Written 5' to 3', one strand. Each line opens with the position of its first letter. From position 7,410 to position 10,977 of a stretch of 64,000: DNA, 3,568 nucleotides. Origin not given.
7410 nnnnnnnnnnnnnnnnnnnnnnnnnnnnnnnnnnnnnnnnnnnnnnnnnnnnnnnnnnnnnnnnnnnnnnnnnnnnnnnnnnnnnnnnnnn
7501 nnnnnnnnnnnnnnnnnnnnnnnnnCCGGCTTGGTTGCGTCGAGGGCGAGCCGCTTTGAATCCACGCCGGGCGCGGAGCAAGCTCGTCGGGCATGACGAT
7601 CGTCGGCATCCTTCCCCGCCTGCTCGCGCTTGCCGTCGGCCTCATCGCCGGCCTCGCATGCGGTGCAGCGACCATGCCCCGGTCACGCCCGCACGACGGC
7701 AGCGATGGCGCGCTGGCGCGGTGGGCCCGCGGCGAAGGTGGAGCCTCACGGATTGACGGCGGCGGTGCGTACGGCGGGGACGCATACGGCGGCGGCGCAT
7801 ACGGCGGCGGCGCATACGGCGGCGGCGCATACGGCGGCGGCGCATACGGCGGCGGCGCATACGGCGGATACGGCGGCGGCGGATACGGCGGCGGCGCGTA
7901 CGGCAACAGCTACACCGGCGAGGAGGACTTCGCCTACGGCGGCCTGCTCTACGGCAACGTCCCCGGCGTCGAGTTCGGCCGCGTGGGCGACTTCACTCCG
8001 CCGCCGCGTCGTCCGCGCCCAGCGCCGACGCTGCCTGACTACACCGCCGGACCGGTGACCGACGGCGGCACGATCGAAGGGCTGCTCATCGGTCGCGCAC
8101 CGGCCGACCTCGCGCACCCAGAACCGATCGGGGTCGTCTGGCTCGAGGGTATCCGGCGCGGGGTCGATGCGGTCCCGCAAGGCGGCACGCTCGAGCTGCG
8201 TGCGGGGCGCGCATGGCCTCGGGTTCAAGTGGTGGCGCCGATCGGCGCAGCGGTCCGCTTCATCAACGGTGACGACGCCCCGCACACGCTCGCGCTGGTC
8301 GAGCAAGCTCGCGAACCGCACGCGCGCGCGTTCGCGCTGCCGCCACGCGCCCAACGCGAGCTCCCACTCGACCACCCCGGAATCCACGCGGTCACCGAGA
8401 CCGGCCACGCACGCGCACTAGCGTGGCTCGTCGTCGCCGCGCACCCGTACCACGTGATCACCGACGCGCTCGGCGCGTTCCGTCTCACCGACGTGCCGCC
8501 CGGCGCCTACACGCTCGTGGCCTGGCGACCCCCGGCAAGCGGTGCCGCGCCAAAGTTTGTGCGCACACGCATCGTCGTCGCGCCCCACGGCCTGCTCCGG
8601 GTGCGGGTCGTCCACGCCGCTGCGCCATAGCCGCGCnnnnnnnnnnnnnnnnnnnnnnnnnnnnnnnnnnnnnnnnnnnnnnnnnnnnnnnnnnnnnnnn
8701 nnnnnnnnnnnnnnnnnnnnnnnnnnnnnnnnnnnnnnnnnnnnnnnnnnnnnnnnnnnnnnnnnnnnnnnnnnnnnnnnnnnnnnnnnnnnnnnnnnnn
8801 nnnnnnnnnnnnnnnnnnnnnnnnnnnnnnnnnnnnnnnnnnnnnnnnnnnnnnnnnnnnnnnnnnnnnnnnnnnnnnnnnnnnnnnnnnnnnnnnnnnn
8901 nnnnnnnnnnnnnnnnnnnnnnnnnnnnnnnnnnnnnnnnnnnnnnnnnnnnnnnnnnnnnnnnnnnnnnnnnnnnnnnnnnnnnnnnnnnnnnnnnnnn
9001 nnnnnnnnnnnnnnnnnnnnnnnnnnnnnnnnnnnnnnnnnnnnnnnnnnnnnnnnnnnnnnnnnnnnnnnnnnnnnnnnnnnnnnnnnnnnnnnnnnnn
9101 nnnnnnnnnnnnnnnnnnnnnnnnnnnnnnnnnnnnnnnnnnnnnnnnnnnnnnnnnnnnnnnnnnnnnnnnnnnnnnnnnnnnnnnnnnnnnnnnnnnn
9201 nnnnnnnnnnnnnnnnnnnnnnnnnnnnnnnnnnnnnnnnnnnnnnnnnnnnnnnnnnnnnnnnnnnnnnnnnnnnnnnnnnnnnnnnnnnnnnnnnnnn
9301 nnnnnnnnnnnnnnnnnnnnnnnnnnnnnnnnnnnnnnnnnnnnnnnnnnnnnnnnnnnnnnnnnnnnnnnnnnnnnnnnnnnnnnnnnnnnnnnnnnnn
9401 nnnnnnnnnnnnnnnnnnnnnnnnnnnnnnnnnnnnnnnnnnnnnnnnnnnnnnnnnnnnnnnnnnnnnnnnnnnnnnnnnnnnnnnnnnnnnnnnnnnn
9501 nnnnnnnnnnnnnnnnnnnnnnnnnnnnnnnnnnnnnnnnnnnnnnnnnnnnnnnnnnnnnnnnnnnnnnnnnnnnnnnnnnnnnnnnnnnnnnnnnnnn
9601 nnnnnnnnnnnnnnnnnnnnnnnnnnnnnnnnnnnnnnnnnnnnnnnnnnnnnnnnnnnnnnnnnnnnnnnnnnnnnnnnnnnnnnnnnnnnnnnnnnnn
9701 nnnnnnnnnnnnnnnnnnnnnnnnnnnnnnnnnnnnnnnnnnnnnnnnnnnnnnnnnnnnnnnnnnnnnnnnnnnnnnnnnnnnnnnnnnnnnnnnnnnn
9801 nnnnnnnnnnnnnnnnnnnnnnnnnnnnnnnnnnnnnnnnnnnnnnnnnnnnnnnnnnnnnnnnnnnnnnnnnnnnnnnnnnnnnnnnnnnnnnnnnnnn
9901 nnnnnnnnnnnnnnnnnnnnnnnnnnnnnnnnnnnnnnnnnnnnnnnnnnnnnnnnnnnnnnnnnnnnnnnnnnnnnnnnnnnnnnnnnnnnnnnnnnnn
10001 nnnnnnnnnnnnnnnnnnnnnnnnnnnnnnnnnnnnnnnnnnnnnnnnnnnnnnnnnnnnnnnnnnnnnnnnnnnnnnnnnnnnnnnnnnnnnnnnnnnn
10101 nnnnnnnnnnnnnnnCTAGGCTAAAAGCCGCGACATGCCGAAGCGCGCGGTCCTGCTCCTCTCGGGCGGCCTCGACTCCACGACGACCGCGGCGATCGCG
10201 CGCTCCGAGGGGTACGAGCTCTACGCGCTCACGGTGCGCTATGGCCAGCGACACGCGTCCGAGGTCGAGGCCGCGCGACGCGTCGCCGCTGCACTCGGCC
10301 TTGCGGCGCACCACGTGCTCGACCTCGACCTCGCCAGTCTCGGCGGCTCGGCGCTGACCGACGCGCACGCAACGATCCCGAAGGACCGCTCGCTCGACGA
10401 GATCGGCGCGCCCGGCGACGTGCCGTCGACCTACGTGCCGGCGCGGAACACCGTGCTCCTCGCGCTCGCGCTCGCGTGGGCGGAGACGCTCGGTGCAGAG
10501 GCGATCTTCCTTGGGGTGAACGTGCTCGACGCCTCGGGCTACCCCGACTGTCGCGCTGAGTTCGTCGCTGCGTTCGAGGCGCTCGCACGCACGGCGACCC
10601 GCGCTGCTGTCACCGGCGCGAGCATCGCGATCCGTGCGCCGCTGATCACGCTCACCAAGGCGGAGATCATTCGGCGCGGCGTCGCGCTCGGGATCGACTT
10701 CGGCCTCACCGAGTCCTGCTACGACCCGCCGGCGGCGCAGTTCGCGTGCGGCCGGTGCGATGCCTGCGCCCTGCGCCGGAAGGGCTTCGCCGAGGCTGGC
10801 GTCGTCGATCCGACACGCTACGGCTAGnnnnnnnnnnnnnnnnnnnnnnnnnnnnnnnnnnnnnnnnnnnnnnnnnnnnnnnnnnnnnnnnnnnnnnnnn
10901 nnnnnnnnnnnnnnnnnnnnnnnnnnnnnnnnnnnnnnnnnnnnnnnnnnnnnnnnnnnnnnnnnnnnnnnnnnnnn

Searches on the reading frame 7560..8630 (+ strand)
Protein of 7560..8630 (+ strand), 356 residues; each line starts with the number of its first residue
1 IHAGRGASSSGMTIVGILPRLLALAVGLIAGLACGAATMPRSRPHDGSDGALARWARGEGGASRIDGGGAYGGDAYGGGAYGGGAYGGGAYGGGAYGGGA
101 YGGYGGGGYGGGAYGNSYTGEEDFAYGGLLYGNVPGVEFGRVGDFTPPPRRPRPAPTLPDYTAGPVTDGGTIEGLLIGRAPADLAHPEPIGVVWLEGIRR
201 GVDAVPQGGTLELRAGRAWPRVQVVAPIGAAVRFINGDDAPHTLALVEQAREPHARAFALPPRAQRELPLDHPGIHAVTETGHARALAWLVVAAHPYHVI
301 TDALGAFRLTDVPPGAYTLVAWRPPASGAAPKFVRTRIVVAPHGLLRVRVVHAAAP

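Call 10: search_protein_families(library=pfam, proteins=[window:7560-8630:+], max_evalue=0.001)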
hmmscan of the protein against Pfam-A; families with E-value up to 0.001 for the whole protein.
window:7560-8630:+ (356 aa): 2 families
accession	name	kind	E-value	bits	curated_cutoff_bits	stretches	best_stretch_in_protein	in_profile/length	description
PF13620.12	CarboxypepD_reg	-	0.00012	22.8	32.3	1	295-324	28-57/82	Carboxypeptidase regulatory-like domain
PF14686.12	fn3_3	-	0.0006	20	24.4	0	297-341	27-68/75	Polysaccharide lyase family 4, domain II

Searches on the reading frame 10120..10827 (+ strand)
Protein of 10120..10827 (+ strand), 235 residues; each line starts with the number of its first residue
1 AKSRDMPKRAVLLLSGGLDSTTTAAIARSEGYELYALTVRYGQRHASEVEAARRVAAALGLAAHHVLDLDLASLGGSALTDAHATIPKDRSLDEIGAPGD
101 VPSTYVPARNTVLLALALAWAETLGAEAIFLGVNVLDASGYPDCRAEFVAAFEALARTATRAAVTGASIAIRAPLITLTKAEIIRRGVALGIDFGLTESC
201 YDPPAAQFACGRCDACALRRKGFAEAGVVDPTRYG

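Call 10: search_protein_families(library=pfam, proteins=[window:10120-10827:+], max_evalue=0.001)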
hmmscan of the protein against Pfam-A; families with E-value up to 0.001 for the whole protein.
window:10120-10827:+ (235 aa): 6 families
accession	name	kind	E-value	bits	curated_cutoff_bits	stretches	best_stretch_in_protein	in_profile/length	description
PF06508.19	QueC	-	3.2e-72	242.9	22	1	9-226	1-209/210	Queuosine biosynthesis protein QueC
PF00733.27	Asn_synthase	-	3.9e-09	37.1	21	1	12-68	22-78/354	Asparagine synthase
PF24167.1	DUF7411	-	0.00025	21.1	28.7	1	10-71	3-60/194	Family of unknown function (DUF7411)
PF02568.20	ThiI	-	0.00036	20.6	20.5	0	9-58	5-54/197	Thiamine biosynthesis protein (ThiI)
PF00764.25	Arginosuc_synth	-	0.00083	19.9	27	0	10-68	2-60/162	Arginosuccinate synthase N-terminal HUP domain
PF02540.23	NAD_synthase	-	0.00097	18.8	21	0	8-65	19-78/242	NAD synthase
